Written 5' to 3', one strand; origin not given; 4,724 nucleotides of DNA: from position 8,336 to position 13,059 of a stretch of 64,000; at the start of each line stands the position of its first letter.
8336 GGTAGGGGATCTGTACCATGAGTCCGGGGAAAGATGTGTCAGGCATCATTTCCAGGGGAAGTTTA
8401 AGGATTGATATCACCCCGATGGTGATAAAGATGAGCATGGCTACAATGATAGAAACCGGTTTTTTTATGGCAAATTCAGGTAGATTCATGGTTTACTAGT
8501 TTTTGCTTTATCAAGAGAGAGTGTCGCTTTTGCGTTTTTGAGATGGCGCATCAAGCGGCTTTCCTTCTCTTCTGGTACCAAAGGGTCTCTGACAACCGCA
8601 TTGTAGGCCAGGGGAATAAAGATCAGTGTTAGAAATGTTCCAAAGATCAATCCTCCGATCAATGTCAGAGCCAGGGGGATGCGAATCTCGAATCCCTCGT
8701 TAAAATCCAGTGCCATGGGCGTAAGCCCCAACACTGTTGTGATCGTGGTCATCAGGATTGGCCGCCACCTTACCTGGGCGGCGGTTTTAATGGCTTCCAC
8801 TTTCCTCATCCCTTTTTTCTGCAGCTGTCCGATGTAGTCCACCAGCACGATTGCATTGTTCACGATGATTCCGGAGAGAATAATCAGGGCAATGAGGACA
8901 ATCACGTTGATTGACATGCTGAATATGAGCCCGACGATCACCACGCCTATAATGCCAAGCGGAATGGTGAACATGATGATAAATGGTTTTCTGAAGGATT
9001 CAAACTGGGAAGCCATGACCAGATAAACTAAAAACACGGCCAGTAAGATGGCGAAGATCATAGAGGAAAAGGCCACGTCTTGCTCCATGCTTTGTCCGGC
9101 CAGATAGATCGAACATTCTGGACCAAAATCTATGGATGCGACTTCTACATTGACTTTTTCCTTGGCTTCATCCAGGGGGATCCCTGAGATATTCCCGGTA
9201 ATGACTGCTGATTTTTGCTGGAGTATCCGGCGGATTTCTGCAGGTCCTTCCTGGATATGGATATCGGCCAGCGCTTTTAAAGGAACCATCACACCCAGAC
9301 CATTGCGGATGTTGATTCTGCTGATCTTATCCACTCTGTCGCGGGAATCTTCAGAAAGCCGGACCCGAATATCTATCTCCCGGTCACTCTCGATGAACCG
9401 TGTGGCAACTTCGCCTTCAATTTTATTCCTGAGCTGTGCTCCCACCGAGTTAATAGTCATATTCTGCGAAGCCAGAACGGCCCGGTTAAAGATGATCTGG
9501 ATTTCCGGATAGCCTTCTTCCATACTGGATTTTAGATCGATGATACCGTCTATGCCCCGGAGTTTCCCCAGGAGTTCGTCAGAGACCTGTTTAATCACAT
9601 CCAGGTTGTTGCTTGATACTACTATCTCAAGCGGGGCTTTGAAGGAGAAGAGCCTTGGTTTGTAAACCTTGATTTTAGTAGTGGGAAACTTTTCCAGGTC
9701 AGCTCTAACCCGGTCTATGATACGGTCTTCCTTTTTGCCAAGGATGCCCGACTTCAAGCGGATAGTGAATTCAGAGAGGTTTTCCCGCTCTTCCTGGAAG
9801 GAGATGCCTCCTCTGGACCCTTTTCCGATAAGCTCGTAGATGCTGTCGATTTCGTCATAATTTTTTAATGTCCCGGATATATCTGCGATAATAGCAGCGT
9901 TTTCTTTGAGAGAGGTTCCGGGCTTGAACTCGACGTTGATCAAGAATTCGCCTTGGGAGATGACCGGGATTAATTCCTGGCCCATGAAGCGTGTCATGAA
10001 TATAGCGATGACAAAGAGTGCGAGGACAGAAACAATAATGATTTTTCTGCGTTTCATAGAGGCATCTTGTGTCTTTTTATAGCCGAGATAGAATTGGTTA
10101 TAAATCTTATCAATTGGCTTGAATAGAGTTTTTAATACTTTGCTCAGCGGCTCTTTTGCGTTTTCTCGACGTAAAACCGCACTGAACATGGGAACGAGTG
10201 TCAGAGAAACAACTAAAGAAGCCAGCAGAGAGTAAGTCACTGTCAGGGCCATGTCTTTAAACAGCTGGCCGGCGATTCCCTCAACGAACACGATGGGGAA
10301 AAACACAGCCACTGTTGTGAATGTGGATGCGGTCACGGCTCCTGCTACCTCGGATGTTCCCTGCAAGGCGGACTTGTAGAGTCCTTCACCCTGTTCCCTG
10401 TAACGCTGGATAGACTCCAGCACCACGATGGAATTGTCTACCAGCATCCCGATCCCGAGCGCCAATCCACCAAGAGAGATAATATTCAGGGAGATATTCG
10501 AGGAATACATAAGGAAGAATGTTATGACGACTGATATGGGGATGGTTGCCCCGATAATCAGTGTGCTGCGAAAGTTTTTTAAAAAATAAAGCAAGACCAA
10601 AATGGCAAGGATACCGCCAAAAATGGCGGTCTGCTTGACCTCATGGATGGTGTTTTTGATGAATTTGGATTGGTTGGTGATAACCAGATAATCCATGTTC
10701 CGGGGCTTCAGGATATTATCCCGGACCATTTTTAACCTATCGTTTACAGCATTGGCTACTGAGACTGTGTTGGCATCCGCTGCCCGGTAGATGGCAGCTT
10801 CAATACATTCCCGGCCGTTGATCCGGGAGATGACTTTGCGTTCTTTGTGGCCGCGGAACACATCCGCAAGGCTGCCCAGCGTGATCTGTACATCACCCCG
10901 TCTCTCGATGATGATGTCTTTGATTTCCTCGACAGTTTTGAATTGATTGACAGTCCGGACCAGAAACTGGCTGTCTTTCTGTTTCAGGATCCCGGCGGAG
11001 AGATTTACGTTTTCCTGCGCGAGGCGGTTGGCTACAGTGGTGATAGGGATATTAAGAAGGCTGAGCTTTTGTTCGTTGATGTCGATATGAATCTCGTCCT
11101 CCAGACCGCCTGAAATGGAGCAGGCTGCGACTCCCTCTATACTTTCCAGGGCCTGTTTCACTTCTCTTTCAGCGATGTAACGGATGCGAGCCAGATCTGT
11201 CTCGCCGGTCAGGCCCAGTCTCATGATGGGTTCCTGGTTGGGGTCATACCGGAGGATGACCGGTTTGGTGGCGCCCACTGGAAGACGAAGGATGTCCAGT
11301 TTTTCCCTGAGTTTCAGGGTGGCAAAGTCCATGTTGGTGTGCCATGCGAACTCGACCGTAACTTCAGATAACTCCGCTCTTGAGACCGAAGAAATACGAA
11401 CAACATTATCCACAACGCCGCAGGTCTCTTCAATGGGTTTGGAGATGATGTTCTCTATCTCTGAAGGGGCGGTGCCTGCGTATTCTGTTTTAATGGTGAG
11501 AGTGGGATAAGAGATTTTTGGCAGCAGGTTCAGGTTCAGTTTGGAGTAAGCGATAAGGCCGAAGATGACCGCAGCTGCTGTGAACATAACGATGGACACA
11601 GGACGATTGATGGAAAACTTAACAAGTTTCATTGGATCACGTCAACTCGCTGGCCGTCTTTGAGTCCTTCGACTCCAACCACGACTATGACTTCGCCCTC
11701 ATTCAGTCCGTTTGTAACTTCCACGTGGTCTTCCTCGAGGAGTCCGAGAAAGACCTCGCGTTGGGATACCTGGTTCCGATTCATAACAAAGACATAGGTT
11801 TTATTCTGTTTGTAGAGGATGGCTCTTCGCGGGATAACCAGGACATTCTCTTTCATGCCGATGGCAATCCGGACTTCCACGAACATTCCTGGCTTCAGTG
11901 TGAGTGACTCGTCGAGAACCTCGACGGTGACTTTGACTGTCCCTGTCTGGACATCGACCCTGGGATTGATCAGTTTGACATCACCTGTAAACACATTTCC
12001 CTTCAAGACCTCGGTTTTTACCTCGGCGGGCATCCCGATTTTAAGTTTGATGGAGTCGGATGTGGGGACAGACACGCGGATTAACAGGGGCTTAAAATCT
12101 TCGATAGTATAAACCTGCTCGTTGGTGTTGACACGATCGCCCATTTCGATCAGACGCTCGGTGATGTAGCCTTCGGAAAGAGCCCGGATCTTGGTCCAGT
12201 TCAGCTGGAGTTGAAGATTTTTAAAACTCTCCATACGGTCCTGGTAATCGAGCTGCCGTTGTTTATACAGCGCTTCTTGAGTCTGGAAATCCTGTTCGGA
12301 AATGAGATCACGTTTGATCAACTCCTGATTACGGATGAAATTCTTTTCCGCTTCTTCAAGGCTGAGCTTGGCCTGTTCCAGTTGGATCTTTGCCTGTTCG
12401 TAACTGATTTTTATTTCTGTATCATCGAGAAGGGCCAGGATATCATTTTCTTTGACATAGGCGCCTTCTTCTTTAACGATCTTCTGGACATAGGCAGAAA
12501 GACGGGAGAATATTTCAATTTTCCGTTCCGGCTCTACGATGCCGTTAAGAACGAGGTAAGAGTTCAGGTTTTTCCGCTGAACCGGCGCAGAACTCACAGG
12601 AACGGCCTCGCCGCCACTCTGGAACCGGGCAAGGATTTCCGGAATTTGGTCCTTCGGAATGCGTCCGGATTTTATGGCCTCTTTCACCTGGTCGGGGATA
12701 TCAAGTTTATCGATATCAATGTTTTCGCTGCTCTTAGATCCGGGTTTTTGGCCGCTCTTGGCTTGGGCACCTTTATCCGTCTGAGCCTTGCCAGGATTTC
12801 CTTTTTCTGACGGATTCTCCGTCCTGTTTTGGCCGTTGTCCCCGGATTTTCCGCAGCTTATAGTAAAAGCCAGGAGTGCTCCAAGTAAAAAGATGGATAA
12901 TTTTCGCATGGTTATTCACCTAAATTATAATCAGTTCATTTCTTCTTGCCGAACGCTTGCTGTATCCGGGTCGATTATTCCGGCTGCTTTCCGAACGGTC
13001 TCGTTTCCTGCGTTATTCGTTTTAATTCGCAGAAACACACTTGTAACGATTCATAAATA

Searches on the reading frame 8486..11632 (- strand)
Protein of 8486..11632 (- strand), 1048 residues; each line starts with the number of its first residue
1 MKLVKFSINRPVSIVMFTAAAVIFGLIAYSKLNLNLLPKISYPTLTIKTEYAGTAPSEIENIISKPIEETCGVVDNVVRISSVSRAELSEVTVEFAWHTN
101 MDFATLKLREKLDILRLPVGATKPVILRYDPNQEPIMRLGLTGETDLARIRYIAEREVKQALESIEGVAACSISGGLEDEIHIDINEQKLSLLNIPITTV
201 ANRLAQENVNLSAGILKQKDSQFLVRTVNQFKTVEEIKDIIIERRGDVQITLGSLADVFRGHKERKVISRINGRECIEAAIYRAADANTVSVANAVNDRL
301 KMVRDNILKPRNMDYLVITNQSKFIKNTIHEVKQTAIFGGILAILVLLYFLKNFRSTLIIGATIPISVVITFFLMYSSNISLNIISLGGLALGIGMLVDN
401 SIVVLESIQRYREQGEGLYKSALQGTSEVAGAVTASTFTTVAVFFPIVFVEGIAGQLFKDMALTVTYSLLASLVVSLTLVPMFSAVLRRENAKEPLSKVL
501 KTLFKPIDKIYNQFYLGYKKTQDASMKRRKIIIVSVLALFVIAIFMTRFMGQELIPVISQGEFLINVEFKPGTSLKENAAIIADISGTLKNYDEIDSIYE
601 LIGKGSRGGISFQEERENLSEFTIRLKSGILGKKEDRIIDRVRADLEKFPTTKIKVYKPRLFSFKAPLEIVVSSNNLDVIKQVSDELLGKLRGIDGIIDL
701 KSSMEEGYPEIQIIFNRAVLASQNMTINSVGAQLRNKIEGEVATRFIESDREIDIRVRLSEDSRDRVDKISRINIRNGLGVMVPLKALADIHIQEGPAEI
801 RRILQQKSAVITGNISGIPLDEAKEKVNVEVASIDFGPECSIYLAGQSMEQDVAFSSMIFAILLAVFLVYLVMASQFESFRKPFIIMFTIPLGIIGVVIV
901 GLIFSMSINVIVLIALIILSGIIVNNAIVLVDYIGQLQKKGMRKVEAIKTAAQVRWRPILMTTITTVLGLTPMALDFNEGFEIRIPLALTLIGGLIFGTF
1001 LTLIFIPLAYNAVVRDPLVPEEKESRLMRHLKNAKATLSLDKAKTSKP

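Call 5: search_protein_families(library=pfam, proteins=[window:8486-11632:-], max_evalue=0.00001)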
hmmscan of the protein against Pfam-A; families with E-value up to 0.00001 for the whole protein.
window:8486-11632:- (1048 aa): 2 families
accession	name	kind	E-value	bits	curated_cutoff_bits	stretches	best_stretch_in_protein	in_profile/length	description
PF00873.25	ACR_tran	-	1.3e-227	758.5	28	1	4-1012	2-1019/1021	AcrB/AcrD/AcrF family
PF03176.21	MMPL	-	1.7e-09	37.5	20.5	1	332-495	145-310/333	MMPL family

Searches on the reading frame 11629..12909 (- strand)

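Call 5: search_protein_families(library=pfam, proteins=[window:11629-12909:-], max_evalue=0.00001)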
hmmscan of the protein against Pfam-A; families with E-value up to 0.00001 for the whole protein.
window:11629-12909:- (426 aa): 2 families
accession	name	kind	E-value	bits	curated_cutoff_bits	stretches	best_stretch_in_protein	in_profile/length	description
PF16576.10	HlyD_D23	-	2.5e-23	82.9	30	1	128-344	17-214/214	Barrel-sandwich domain of CusB or HlyD membrane-fusion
PF13437.12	HlyD_3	-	9.2e-14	52.5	22.2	1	240-341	1-106/106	HlyD family secretion protein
